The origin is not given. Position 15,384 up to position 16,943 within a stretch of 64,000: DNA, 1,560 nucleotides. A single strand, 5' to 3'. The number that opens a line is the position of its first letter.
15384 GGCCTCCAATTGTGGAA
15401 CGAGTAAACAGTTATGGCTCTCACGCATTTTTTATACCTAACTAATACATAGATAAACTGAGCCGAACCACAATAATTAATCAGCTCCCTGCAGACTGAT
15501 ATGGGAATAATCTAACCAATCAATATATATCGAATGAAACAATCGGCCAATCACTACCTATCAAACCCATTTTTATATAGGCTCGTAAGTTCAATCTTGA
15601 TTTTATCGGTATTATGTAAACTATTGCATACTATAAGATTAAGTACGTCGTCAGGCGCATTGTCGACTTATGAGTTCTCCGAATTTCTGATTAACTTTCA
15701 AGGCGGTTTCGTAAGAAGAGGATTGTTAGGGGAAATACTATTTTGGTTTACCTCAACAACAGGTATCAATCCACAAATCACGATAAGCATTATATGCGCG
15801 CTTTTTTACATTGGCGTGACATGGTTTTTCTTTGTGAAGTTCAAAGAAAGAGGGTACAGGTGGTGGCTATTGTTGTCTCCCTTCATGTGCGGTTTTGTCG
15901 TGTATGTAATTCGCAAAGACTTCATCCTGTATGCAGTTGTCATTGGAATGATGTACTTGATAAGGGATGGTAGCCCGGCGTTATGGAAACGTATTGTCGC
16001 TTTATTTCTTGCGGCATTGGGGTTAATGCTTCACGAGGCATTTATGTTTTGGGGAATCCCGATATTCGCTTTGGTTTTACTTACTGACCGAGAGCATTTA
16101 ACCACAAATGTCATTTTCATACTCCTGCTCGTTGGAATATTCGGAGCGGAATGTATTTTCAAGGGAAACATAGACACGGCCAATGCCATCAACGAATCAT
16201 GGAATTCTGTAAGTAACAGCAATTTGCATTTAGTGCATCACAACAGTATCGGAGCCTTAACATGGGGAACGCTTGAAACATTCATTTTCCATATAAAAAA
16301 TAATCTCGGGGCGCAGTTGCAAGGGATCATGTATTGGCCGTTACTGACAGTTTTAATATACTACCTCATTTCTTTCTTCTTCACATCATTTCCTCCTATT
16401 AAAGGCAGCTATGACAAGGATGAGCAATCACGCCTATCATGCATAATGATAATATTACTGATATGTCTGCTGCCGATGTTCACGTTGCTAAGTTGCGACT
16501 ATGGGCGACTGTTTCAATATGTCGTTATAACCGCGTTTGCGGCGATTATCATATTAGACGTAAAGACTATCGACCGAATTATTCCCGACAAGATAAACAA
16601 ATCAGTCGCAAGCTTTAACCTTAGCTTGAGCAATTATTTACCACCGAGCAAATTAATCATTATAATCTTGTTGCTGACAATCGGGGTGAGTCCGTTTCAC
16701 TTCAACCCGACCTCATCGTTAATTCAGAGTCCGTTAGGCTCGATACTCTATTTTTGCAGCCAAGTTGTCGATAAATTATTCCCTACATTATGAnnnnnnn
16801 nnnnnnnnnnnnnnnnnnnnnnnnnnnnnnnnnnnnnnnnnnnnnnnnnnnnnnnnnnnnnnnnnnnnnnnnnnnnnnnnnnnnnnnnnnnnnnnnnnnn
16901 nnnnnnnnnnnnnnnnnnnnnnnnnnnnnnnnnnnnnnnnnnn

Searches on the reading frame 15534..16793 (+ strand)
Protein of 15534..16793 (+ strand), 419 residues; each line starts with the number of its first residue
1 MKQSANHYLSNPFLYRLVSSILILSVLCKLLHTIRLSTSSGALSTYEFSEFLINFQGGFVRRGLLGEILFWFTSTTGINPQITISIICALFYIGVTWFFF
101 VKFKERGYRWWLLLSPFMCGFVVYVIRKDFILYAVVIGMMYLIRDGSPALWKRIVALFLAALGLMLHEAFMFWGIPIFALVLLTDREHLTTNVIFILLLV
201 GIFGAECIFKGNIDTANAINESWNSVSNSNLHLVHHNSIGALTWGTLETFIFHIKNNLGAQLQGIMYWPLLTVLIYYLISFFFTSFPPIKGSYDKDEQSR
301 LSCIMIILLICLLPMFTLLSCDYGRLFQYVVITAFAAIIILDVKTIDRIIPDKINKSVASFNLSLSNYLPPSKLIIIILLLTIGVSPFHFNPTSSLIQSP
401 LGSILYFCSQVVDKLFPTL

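Call 42: find_encoding_contigs(protein=window:15534-16793:+, flank=10000, max_places=2)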
Protein window:15534-16793:+ (419 aa): 8 contigs read that carry it; 2 places shown.
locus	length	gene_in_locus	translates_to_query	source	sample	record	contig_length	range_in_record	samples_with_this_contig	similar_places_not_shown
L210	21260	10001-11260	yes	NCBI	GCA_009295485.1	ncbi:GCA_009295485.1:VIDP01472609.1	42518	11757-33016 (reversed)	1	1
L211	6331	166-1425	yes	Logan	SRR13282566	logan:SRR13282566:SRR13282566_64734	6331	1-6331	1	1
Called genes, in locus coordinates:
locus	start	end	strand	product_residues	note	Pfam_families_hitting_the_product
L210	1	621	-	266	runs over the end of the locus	PF00005:ABC_tran, PF13304:AAA_21 (faint)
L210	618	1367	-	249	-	PF02405:MlaE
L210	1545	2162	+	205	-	PF00485:PRK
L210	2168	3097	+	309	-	PF00005:ABC_tran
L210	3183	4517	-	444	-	PF12708:Pect-lyase_RHGA_epim (faint), PF00295:Glyco_hydro_28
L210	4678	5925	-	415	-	PF00162:PGK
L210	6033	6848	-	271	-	PF00215:OMPdecase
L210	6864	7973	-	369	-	PF03462:PCRF, PF00472:RF-1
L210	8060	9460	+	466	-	PF01636:APH, PF22740:PapZ_C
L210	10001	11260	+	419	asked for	-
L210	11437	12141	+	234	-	PF01040:UbiA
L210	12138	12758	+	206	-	PF12710:HAD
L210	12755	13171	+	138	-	PF04138:GtrA_DPMS_TM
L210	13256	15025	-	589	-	PF00657:Lipase_GDSL, PF13472:Lipase_GDSL_2, PF01095:Pectinesterase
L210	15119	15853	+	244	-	PF00483:NTP_transferase, PF12804:NTP_transf_3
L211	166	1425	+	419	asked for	-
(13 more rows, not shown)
